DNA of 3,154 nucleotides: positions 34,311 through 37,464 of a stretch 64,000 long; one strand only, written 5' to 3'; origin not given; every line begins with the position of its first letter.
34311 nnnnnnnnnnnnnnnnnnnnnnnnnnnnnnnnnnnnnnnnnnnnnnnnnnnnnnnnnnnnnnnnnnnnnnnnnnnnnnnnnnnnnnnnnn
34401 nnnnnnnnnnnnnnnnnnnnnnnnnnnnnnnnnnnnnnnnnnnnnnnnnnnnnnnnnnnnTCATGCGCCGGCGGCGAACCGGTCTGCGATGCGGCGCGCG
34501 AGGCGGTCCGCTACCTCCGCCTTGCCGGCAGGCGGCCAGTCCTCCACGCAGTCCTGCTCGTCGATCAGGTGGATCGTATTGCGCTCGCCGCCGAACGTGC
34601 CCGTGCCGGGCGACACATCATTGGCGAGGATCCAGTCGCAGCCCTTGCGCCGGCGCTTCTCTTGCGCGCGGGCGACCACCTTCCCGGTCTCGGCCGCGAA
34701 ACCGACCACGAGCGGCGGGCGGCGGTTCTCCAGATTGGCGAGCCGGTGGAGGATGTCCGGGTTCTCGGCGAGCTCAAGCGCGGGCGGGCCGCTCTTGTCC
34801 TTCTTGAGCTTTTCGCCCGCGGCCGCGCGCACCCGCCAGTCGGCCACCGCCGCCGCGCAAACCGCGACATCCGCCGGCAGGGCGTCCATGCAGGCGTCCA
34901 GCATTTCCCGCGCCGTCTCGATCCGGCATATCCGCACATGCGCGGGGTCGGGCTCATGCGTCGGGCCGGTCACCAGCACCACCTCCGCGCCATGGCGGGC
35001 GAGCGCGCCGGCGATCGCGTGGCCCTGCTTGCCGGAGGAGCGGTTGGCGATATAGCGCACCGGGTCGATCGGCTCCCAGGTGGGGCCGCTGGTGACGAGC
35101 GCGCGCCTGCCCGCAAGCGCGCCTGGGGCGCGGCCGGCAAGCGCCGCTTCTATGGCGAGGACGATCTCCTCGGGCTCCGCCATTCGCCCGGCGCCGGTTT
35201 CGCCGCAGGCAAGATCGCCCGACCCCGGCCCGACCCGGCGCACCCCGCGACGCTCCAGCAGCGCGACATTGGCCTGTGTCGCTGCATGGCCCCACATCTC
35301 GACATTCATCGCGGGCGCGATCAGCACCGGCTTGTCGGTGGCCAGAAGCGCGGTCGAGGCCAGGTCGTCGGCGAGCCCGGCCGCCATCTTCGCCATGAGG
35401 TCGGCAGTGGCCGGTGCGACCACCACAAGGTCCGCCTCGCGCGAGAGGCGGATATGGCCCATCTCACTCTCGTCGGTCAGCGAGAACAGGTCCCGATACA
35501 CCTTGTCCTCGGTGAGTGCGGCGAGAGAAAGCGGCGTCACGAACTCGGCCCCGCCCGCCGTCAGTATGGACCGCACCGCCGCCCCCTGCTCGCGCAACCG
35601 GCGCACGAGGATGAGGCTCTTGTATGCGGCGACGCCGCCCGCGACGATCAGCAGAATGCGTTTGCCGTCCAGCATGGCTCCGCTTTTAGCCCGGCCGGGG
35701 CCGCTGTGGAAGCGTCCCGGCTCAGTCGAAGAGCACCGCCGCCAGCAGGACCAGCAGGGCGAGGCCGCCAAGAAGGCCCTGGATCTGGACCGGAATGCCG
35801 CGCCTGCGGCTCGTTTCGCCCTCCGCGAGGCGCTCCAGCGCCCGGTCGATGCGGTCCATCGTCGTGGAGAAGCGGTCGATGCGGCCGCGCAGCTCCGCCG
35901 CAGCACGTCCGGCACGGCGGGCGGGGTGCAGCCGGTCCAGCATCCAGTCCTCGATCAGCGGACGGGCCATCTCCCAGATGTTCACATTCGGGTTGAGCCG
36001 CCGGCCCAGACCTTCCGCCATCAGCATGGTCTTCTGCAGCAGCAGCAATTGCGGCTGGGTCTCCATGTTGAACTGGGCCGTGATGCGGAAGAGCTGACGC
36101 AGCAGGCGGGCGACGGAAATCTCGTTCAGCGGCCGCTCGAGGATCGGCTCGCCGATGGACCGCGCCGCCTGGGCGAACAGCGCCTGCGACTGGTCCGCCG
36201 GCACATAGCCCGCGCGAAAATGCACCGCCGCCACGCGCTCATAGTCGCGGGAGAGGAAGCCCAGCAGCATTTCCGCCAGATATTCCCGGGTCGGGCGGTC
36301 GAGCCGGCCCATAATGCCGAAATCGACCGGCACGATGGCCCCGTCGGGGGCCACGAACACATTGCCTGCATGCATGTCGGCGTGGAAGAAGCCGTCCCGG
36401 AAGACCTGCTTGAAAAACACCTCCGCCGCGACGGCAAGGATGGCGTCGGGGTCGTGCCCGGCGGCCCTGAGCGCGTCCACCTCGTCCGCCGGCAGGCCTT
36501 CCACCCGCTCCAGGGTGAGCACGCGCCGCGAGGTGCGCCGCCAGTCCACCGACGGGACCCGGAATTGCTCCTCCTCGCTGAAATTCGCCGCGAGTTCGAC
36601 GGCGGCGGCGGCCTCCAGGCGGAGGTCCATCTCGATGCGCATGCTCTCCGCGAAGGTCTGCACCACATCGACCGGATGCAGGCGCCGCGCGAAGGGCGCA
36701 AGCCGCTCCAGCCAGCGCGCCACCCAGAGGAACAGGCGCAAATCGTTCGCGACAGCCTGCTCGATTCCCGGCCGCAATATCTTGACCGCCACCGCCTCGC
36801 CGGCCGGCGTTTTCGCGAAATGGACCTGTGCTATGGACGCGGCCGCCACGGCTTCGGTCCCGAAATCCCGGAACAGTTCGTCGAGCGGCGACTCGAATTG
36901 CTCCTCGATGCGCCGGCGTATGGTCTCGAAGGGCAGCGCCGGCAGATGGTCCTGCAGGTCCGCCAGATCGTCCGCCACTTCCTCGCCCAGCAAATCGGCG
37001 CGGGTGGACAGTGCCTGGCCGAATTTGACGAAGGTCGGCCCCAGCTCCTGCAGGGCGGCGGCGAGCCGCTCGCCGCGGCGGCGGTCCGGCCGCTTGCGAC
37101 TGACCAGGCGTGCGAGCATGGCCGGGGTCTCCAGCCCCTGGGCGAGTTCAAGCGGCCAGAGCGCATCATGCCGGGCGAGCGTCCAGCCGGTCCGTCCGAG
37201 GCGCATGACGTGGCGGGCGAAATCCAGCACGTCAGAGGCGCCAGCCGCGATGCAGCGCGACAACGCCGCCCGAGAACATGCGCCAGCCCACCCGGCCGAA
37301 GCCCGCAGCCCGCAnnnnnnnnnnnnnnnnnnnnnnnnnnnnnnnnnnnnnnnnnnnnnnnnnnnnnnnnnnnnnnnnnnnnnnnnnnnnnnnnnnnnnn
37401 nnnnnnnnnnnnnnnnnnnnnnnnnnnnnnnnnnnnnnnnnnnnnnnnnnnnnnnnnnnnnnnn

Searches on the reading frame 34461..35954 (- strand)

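Call 21: search_protein_families(library=pfam, proteins=[window:34461-35954:-], max_evalue=0.00001)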
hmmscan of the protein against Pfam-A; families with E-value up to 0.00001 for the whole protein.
window:34461-35954:- (497 aa): 2 families
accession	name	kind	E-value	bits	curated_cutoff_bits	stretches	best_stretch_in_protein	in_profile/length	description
PF04127.22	DFP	-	1.5e-65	220.9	22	1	280-464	1-186/186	DNA/pantothenate metabolism flavoprotein C-terminal domain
PF02441.25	Flavoprotein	-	4.3e-30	104.9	22.7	1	98-269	1-159/162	Flavoprotein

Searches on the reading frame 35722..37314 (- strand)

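Call 21: search_protein_families(library=pfam, proteins=[window:35722-37314:-], max_evalue=0.00001)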
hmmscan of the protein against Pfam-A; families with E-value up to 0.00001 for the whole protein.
window:35722-37314:- (530 aa): 1 family
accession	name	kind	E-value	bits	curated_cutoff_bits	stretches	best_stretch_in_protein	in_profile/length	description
PF03109.22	ABC1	-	1.4e-74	250.8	22.9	1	120-364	2-243/244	ABC1 atypical kinase-like domain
